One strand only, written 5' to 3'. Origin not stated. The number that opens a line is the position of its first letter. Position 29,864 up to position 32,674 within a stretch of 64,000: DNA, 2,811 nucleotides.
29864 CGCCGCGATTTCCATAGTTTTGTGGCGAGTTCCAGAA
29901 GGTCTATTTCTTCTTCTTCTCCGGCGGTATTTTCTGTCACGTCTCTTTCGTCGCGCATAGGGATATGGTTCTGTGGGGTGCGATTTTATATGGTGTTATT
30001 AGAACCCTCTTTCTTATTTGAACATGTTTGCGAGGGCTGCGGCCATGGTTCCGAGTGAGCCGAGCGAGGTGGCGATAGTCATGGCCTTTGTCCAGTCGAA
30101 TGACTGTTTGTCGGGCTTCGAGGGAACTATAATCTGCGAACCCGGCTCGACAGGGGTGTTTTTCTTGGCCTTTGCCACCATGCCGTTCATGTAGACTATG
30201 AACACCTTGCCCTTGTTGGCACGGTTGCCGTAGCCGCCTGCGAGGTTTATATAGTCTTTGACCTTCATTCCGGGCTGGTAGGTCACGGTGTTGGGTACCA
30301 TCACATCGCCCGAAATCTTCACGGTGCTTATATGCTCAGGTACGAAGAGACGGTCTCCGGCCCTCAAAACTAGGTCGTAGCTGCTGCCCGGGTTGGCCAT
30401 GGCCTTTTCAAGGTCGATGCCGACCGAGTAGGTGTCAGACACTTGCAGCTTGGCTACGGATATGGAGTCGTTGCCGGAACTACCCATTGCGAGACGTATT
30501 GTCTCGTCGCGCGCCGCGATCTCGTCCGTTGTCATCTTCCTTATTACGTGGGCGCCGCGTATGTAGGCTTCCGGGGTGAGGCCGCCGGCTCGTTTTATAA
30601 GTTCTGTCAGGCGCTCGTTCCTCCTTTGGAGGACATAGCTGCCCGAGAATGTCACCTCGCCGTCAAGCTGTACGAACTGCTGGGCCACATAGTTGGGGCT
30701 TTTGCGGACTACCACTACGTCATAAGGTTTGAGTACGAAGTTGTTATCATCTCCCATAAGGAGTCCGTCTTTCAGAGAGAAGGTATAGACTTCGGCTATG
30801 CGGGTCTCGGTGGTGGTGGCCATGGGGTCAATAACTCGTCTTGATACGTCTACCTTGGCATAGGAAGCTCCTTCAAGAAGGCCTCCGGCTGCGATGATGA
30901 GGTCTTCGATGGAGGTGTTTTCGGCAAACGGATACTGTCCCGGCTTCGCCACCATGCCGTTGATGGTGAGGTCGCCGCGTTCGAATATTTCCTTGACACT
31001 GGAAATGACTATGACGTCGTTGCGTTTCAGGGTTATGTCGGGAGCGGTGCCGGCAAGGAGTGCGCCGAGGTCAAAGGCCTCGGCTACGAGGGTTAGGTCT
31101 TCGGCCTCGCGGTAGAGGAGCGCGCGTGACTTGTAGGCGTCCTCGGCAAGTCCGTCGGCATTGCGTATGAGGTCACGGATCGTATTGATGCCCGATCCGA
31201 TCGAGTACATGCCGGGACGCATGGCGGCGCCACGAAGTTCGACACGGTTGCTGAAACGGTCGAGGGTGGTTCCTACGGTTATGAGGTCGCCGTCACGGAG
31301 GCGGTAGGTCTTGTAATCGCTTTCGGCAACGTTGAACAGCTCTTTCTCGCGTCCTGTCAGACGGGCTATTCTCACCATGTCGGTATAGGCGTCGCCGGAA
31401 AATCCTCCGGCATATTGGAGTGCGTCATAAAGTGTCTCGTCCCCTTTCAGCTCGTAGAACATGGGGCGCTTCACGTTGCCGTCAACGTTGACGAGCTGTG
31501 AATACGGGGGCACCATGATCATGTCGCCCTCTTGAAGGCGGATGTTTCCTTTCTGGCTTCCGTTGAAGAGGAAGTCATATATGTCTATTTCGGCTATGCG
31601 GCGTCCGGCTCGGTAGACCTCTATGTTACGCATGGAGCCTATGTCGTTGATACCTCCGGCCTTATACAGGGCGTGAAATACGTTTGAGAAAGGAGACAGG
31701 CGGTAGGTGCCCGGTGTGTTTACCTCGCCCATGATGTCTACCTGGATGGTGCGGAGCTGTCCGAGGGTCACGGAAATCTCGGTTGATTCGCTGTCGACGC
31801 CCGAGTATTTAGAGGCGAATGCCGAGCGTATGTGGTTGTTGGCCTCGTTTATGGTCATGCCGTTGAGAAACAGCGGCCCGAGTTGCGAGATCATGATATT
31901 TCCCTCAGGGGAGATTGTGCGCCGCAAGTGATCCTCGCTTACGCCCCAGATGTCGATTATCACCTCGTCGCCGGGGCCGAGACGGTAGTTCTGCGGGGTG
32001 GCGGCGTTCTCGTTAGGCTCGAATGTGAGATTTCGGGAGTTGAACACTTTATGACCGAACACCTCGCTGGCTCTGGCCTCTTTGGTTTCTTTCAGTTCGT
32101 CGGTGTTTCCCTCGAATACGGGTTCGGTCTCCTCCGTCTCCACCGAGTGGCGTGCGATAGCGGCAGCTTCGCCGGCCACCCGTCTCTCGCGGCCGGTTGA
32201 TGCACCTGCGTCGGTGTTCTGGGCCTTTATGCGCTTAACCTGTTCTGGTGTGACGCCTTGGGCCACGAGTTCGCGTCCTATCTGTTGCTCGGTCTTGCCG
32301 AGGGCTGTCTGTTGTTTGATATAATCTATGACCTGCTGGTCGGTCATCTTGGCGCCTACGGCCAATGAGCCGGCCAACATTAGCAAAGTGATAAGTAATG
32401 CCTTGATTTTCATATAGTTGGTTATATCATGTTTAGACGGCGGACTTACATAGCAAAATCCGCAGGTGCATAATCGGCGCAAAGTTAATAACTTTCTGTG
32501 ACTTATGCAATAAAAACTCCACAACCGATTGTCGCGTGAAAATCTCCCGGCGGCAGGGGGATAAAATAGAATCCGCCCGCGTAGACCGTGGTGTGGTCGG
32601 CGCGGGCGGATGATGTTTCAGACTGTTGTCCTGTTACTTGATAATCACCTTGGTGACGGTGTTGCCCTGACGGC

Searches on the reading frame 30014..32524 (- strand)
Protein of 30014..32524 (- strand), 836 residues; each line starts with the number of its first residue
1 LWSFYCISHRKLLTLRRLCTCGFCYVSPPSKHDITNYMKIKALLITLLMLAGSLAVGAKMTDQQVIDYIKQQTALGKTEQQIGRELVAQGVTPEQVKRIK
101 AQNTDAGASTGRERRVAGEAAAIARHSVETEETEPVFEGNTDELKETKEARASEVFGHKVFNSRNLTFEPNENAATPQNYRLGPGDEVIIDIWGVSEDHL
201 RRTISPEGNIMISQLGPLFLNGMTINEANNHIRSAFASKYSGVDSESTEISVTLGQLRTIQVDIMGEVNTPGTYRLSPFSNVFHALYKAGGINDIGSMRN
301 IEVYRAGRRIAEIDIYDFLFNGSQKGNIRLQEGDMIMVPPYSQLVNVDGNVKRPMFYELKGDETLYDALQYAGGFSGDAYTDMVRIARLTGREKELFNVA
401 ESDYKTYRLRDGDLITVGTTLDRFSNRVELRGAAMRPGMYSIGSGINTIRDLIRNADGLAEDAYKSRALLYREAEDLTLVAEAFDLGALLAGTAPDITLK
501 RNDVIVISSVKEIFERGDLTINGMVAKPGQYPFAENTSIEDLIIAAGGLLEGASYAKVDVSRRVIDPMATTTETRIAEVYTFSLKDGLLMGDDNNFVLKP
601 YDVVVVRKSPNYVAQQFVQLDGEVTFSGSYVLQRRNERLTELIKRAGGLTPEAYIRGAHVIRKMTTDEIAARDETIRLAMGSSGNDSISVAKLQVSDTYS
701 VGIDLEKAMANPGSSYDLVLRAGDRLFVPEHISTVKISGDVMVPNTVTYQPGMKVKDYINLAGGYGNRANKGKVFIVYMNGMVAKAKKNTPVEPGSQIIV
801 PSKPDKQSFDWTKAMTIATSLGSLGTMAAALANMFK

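Call 58: search_protein_families(library=pfam, max_evalue=1e-8, proteins=[window:30014-32524:-])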
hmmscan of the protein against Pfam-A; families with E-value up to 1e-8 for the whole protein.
window:30014-32524:- (836 aa): 3 families
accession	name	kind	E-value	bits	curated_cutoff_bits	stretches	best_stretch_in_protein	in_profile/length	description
PF10531.15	SLBB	-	1.6e-47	159.6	27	2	345-389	2-46/55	SLBB domain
PF22461.2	SLBB_2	-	4.5e-42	142.5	27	0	262-338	3-79/79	SLBB domain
PF02563.21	Poly_export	-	4.2e-16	59.3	28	1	175-240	2-66/77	Polysaccharide biosynthesis/export protein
